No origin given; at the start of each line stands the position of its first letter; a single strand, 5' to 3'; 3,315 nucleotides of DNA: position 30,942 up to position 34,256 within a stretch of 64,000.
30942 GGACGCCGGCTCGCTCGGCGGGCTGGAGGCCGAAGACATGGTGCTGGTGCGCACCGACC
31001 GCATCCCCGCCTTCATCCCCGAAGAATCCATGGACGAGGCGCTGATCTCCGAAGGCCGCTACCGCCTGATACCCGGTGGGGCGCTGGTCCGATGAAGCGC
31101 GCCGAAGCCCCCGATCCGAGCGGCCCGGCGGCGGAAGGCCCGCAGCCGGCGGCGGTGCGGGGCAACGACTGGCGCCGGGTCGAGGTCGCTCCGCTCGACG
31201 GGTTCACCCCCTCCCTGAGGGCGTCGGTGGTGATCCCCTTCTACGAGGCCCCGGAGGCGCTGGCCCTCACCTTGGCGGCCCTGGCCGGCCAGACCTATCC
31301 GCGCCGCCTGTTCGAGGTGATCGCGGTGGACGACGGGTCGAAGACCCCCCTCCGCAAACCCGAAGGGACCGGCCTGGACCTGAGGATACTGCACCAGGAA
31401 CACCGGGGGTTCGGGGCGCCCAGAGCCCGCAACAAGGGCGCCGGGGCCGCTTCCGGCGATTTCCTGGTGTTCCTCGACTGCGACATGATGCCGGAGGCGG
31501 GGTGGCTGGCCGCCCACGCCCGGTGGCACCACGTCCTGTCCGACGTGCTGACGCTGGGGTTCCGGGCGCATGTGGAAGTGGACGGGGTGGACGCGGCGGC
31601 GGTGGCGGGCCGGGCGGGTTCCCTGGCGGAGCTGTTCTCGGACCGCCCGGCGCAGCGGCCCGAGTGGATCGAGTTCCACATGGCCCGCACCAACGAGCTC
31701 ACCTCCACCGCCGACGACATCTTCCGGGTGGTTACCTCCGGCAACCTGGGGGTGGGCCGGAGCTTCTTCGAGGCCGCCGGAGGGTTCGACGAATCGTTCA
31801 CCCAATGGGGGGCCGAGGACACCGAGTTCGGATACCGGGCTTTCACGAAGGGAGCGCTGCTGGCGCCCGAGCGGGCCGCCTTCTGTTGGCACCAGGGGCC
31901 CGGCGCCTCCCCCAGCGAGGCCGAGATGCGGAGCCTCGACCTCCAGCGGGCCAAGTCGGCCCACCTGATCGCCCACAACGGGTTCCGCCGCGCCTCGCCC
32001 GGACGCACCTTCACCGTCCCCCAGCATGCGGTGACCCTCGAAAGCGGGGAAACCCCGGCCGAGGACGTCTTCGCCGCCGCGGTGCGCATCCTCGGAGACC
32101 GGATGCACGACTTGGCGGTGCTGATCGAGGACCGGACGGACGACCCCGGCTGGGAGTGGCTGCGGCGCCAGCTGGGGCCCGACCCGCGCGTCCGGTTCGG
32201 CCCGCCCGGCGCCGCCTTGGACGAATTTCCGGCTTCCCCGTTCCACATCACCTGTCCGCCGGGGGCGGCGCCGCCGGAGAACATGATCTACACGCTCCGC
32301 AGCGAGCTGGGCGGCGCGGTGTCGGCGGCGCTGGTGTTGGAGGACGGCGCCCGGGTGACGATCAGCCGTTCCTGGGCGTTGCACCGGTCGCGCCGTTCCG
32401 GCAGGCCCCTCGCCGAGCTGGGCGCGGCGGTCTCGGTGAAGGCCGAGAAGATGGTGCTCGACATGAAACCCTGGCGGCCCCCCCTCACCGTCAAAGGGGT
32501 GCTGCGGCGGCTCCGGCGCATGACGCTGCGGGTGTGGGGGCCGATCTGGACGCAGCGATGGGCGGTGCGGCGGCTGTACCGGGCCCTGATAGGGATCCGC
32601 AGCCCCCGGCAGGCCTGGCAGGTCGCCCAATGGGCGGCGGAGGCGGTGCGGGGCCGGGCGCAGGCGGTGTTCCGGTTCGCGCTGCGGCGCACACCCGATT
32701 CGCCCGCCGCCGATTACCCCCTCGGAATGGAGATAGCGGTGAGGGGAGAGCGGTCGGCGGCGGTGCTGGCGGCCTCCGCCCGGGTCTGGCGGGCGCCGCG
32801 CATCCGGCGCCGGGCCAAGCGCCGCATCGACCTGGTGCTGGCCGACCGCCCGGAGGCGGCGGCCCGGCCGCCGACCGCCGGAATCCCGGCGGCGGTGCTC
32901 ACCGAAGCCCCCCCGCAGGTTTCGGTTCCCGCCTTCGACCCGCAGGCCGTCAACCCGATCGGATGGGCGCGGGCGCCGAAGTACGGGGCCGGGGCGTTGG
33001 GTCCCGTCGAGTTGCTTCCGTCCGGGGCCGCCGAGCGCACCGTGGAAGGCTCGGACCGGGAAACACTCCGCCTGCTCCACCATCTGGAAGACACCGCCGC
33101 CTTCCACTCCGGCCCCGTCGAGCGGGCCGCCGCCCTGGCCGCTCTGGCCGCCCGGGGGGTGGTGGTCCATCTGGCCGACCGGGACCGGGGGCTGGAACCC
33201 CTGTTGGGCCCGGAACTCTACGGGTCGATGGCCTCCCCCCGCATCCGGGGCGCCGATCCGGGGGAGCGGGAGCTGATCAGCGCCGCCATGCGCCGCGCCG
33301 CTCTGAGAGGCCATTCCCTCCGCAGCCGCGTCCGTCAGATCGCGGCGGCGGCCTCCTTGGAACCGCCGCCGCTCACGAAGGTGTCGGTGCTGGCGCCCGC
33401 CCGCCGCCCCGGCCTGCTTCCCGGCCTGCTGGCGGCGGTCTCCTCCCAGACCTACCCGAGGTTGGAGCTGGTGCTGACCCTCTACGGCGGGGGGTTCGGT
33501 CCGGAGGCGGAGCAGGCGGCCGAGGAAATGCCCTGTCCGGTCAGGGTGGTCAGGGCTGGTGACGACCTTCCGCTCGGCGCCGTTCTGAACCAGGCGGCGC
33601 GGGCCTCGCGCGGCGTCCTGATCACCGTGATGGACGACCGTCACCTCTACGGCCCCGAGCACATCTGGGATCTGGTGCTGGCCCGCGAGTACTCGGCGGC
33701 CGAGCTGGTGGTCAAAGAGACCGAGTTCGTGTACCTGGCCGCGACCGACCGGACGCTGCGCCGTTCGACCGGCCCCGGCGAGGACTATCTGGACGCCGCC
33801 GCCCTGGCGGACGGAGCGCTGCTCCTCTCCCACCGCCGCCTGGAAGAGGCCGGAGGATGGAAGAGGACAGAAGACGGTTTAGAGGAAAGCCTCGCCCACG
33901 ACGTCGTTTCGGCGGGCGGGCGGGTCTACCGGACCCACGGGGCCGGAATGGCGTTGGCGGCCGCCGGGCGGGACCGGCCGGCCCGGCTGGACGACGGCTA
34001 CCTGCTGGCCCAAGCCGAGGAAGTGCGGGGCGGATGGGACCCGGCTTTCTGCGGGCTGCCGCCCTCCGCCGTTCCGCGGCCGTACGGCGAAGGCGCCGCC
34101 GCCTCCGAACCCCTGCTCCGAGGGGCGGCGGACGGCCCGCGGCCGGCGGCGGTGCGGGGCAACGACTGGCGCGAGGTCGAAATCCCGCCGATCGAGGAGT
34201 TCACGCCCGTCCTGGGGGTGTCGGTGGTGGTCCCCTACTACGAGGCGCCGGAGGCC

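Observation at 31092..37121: Giant glycosyltransferase ORF (about 2009 aa) created by an internal about 3 kb tandem duplication with >100-nt identical tracts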

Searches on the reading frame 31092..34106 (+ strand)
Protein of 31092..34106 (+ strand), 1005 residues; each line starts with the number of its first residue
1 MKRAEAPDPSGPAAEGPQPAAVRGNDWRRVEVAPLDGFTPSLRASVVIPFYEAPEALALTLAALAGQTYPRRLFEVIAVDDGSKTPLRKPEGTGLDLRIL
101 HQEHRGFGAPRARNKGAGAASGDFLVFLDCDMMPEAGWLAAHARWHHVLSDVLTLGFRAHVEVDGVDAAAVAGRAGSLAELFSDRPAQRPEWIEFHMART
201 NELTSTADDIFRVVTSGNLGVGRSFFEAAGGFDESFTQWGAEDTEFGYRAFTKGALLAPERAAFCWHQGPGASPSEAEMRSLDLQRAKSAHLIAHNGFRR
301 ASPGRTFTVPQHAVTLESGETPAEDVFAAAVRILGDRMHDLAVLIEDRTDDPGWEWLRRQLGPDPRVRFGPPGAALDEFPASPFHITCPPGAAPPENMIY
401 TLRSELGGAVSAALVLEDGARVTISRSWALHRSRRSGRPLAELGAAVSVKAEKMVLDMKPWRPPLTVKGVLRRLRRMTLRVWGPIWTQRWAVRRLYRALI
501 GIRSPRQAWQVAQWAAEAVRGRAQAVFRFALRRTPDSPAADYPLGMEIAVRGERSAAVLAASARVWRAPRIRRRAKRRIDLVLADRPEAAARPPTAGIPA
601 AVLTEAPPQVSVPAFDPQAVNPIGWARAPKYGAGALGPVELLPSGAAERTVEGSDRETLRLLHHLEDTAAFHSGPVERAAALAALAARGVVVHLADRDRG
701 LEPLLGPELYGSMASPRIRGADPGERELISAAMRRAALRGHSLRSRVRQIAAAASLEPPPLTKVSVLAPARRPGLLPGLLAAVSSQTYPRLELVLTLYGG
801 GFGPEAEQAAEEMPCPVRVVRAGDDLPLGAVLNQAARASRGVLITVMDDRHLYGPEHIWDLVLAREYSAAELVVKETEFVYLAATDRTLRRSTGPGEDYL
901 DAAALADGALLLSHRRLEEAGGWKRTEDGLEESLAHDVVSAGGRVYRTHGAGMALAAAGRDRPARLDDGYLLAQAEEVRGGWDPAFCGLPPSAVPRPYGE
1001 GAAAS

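Call 27: search_solved_structures(query=window:31092-34106:+, max_evalue=0.01, show_alignments=2)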
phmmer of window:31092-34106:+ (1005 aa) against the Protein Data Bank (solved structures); distinct sequences matched with E-value up to 0.01: 24.
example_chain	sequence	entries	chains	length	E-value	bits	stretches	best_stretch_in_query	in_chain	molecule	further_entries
2z87_A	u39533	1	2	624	4.5e-26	94.8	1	45-280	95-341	Chondroitin synthase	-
2z86_A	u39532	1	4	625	4.5e-26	94.8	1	45-280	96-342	Chondroitin synthase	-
6pxu_A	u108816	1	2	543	3.4e-12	48.8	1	43-276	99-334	Polypeptide N-acetylgalactosaminyltransferase 12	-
2ffu_A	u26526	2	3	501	6.5e-08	34.7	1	44-257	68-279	Polypeptide N-acetylgalactosaminyltransferase 2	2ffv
6egs_A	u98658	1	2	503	6.5e-08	34.6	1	44-257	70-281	Polypeptide N-acetylgalactosaminyltransferase 2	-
4d11_C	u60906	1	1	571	8.5e-08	34.2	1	44-257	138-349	POLYPEPTIDE GALNAC-TRANSFERASE T2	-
4d0t_A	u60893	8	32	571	8.5e-08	34.2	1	44-257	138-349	POLYPEPTIDE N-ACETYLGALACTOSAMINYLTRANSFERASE 2 | POLYPEPTIDE GALNAC-TRANSFERASE T2 | GALNAC-T2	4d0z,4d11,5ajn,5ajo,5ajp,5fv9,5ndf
5nqa_A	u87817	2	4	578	1.1e-07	33.9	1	44-274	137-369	Polypeptide N-acetylgalactosaminyltransferase 4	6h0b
6e7i_A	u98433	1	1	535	1.6e-07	33.3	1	44-257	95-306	Polypeptide N-acetylgalactosaminyltransferase 2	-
8uhv_A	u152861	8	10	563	1.7e-07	33.2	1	43-264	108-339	Glycosyl transferase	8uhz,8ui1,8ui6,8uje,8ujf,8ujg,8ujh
6nqt_A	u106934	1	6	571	1.8e-07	33.1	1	44-257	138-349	Polypeptide N-acetylgalactosaminyltransferase 2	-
1xhb_A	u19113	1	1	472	6.4e-07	31.3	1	44-259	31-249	Polypeptide N-acetylgalactosaminyltransferase 1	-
8v9q_A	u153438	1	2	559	1e-06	30.7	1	44-259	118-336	Polypeptide N-acetylgalactosaminyltransferase 1 soluble form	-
2d7i_A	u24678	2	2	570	1.6e-06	30.1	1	44-255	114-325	Polypeptide N-acetylgalactosaminyltransferase 10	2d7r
9jma_A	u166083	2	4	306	5.5e-06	28.3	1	44-132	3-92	GalNAc(5)-diNAcBac-PP-undecaprenol beta-1,3-glucosyltransferase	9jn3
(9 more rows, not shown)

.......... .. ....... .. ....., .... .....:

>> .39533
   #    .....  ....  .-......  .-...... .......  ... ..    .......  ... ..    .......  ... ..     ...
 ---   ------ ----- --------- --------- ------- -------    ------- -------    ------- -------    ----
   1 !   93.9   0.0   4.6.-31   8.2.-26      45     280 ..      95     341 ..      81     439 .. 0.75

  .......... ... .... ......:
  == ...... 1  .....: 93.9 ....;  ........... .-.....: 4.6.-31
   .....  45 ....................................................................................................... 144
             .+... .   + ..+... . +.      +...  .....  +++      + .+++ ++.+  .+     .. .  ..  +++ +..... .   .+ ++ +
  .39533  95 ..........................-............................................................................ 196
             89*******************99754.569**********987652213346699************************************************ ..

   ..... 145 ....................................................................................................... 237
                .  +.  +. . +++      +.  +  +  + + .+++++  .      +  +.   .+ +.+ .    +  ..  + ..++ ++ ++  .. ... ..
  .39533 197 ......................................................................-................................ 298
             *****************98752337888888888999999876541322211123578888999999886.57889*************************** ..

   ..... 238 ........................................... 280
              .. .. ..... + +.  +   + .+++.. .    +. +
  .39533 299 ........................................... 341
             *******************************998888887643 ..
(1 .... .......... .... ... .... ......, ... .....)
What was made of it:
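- On K4CP-type bifunctional chondroitin/GAG polymerase: phmmer E=4.5e-26 over aa 45-280 (call 27).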

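Call 40: predict_structure(alignment_id=A2)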
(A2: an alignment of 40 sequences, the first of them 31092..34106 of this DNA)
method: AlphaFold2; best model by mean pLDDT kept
length: 1005 residues; sequences in the alignment: 40
mean_pLDDT: 86.6   pTM: 0.62
mean pLDDT of the five models: 86.6, 85.4, 85.2, 84.1, 84.0
residues with pLDDT >= 90: 656; 70-90: 214; 50-70: 69; < 50: 66
segments of 3 or more residues with pLDDT < 50: 1-13, 456-487, 528-535, 999-1005
pLDDT, mean of each block of 10 residues (from residue 1): 37 67 93 94 97 95 97 97 92 95 84 97 97 97 97 95 94 92 87 82 91 91 97 90 96 97 90 67 87 89 83 94 92 87 91 90 93 95 95 81 92 92 97 95 93 55 37 43 46 61 68 75 58 57 92 95 81 65 92 73 97 96 87 93 91 90 96 97 97 97 98 96 92 97 97 96 97 92 96 94 92 96 90 97 95 96 96 93 88 79 73 95 84 89 91 82 58 82 93 70 35
secondary structure, 60 per line:
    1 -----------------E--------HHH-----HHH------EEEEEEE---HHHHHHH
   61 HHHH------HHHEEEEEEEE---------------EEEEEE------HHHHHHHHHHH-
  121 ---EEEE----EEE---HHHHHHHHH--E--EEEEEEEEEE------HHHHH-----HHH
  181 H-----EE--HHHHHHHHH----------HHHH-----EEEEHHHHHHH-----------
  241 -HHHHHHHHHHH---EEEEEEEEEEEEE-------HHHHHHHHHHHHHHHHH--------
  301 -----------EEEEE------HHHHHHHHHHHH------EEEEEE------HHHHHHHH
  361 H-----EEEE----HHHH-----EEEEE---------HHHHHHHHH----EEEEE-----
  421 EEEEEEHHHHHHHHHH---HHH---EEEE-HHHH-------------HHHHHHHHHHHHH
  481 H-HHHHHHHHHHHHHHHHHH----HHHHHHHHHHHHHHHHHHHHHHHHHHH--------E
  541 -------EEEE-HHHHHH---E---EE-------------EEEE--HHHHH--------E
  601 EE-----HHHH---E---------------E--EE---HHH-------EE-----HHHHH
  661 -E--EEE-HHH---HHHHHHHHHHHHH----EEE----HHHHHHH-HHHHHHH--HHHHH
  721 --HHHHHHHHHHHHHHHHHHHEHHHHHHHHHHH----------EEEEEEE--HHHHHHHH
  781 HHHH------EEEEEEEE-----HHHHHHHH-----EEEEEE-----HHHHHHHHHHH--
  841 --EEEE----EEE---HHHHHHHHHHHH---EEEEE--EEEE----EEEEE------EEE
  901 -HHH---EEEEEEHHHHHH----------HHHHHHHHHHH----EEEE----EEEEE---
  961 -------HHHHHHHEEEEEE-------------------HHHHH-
elements in order (helices of 4 or more, strands of 3 or more residues): E44-50 H54-64 E74-81 E97-102 H109-119 E124-127 E132-134 H138-146 E152-161 H168-172 H178-181 H191-199 H210-213 E219-222 H223-229 H242-252 E256-268 H276-292 E312-316 H323-334 E341-346 H353-361 E367-370 H375-378 E384-388 H398-406 E411-415 E421-426 H427-436 E446-449 H451-454 H468-481 H483-500 H505-531 E548-551 H553-558 E581-584 H587-591 E600-602 H608-611 H656-660 E665-667 H675-687 E692-694 H699-705 H707-713 H716-720 H723-741 H743-753 E764-770 H773-784 E791-798 H804-811 E817-822 H828-838 E843-846 E851-853 H857-868 E872-876 E879-882 E887-891 E898-900 E908-913 H914-919 H930-940 E945-948 E953-957 H968-974 E975-980 H1000-1004
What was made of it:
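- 32457..32696 (+): Basic, Trp-rich amphipathic helical linker of module A (19 K+R against 2 D+E); candidate membrane-interface segment. Calls 40 (helices 468-531, low pLDDT), 87; the role is inferred
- On Glycosyltransferase family 2 (Pfam PF00535, GT-A fold): The AlphaFold2 model shows two GT-A domains per module (call 40).
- Call 40 gives a model with pLDDT 86.6.
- Tried and rejected: I rejected this as unsupported: there are three short, low-confidence helices totalling ~60 residues (call 40).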

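Call 42: fold_search(model_id=the predicted structure, library=pdb)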
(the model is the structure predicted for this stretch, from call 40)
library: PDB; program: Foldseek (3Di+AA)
matches with E <= 10: 1684; with E <= 0.001: 423
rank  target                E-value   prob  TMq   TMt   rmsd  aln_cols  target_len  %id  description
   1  2z87_A                1.9e-27  1.00  0.35  0.56  17.6       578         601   18  Crystal structure of chondroitin polymerase from Escherichia coli strain K4 (K4CP) complexed with UDP-GalNAc and UDP (released 2008-09-16)
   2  2z86_B                1.3e-26  1.00  0.36  0.58  10.7       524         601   20  Crystal structure of chondroitin polymerase from Escherichia coli strain K4 (K4CP) complexed with UDP-GlcUA and UDP (released 2008-09-16)
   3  2z86_C                1.4e-26  1.00  0.36  0.59  10.7       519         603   20  Crystal structure of chondroitin polymerase from Escherichia coli strain K4 (K4CP) complexed with UDP-GlcUA and UDP (released 2008-09-16)
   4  2z87_B                2.5e-26  1.00  0.35  0.57  10.7       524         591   20  Crystal structure of chondroitin polymerase from Escherichia coli strain K4 (K4CP) complexed with UDP-GalNAc and UDP (released 2008-09-16)
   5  2z86_D                1.2e-25  1.00  0.35  0.58  11.0       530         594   20  Crystal structure of chondroitin polymerase from Escherichia coli strain K4 (K4CP) complexed with UDP-GlcUA and UDP (released 2008-09-16)
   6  2z86_A                1.6e-25  1.00  0.35  0.59  10.9       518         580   19  Crystal structure of chondroitin polymerase from Escherichia coli strain K4 (K4CP) complexed with UDP-GlcUA and UDP (released 2008-09-16)
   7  1xhb_A                1.1e-12  1.00  0.20  0.43  11.1       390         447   19  The Crystal Structure of UDP-GalNAc: polypeptide alpha-N-acetylgalactosaminyltransferase-T1 (released 2004-10-26)
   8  6pxu_A                1.9e-12  1.00  0.19  0.35  12.1       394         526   20  Crystal structure of human GalNAc-T12 bound to a diglycosylated peptide, Mn2+, and UDP (released 2019-09-25)
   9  8v9q_A                2.9e-12  1.00  0.20  0.37  12.3       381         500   19  Crystal structure of mGalNAc-T1 in complex with the mucin glycopeptide Muc5AC-13, Mn2+, and UDP. (released 2024-03-13)
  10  6pxu_B                4.3e-12  1.00  0.19  0.34  14.4       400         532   20  Crystal structure of human GalNAc-T12 bound to a diglycosylated peptide, Mn2+, and UDP (released 2019-09-25)
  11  6e7i_A                4.5e-12  1.00  0.18  0.36  10.7       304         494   21  Human ppGalNAcT2 I253A/L310A Mutant with EA2 and UDP (released 2020-01-29)
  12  2ffu_A                4.5e-12  1.00  0.18  0.34  11.3       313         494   20  Crystal Structure of Human ppGalNAcT-2 complexed with UDP and EA2 (released 2006-01-31)
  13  4d0t_A                4.5e-12  1.00  0.19  0.36  13.6       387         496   20  GalNAc-T2 crystal soaked with UDP-GalNAc, EA2 peptide and manganese (released 2014-05-28)
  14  4d11_B                5.6e-12  1.00  0.19  0.37  13.6       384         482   19  GalNAc-T2 crystal soaked with UDP-5SGalNAc, mEA2 peptide and manganese (Lower resolution dataset) (released 2014-05-28)
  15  6nqt_C                6.3e-12  1.00  0.19  0.37  13.1       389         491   18  GalNac-T2 soaked with UDP-sugar (released 2020-01-29)
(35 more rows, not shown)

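Call 54: find_related_loci(query=A2, collection=genome_contigs, flank=8000)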
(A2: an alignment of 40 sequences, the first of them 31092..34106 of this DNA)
Query A2 (1005 aa) in genome_contigs; peptide patterns used: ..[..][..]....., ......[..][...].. (x = any residue, [..] = any of these).
600 stretches matched a pattern (row limit reached: there are more); 253 encode a relative of the query (tblastn E <= 1e-3); the best 80 are kept; 80 distinct loci.
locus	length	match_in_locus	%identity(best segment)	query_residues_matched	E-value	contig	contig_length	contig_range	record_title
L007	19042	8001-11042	57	3-1002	0e+0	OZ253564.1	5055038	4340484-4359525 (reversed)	MAG: Candidatus Spongiisociaceae bacterium isolate 3199cb9c-bc02-48ac-8040-05c45f89f65c genome assembly, chromosome: 1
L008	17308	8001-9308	53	17-450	5e-133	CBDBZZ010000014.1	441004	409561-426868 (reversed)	MAG: Bryobacterales bacterium isolate 74d63353-912c-4bc9-bbc2-a65f7fa8b3d4 genome assembly, contig: contig_14, whole gen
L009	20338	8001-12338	47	17-997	0e+0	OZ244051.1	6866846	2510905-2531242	MAG: Vicinamibacterales bacterium isolate 8ba7f8d7-3fc5-437a-86da-c0f89745c60d genome assembly, chromosome: 1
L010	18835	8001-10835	42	7-989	1e-154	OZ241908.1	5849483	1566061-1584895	MAG: Candidatus Azotimanducaceae bacterium isolate 16e1fe49-7b92-4528-a68f-5a19ecc53174 genome assembly, chromosome: 1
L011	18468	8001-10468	35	22-987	1e-40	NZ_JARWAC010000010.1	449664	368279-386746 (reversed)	Sphaerisporangium sp. TRM90804 contig10, whole genome shotgun sequence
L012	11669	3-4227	35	9-959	1e-40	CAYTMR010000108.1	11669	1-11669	MAG TPA_asm: uncultured Micromonosporaceae bacterium isolate SRP268622_co1_292 genome assembly, contig: NODE_12968_lengt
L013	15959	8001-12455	33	22-955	4e-40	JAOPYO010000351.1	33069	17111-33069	MAG: Actinomycetes bacterium isolate RYN_229 scaffold_1180991, whole genome shotgun sequence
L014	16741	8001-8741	37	11-270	6e-36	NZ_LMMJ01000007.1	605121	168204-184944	Curtobacterium sp. Leaf261 contig_2, whole genome shotgun sequence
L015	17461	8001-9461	32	10-464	3e-35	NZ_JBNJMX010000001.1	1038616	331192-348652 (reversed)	Plantactinospora sp. CA-290183 MDNA_WGS_180_5, whole genome shotgun sequence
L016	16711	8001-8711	40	21-270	2e-33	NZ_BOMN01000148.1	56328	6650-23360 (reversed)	Winogradskya humida strain NBRC 14915 sequence148, whole genome shotgun sequence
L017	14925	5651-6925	33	22-437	2e-39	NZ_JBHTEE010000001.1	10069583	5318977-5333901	Streptosporangium amethystogenes subsp. fukuiense strain JCM 10083 contig_1, whole genome shotgun sequence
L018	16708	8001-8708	40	21-269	1e-28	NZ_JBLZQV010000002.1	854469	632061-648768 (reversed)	Herbiconiux sp. YIM B11900 Scaffold2, whole genome shotgun sequence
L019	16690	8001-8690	31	42-268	3e-19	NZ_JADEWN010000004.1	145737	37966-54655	Gloeocapsopsis crepidinum LEGE 06123 NODE_4_length_145737_cov_11.9007, whole genome shotgun sequence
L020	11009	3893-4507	30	41-272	4e-18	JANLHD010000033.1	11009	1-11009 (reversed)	MAG: archaeon isolate P6-8 k99_239047, whole genome shotgun sequence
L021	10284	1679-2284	33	42-267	5e-18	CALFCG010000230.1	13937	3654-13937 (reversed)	MAG: uncultured cyanobacterium isolate R2_Bin_METABAT__82_1 genome assembly, contig: c_000000411001, whole genome shotgu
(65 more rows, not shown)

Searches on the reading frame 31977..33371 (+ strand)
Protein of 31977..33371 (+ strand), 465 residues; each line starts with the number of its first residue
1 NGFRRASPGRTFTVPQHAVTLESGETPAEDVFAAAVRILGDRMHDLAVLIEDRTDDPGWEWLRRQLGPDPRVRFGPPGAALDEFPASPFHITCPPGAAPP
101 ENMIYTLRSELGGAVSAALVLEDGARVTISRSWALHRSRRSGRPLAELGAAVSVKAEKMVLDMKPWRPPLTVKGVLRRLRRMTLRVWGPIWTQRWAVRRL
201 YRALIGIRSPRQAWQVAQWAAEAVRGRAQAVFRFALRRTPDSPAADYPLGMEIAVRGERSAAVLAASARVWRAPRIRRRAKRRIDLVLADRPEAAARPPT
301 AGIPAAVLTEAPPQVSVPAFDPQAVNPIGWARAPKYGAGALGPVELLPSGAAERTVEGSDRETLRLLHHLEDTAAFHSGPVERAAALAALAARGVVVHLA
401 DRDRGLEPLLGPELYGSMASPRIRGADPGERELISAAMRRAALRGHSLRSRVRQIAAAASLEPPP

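Call 88: search_protein_representatives(protein=window:31977-33371:+)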
Query: 465 residues. Proteins with E-value up to 0.001 (for the whole library): 247; up to 1e-10: 165; up to 1e-30: 76. The best 150 are listed.
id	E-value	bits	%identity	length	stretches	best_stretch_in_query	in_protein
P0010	2.7e-226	768.4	52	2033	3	3-465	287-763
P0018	1.7e-177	607.5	55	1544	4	244-461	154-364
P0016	1.9e-152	525.0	45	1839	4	3-171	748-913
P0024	2.3e-88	313.7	42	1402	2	3-457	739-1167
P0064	2.0e-87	310.6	46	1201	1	3-465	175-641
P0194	2.3e-84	300.5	51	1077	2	2-239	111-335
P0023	1.6e-81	291.1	43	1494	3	242-464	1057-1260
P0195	2.6e-81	290.4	50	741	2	236-464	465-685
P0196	1.8e-78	281.1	45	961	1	3-465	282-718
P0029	4.5e-78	279.8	47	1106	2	2-156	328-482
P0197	2.9e-76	273.8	42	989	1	2-464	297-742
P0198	5.6e-74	266.3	44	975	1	3-464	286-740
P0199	1.7e-70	254.8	45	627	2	237-465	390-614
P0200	1.9e-69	251.3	46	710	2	236-464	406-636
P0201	2.5e-68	247.6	42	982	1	3-464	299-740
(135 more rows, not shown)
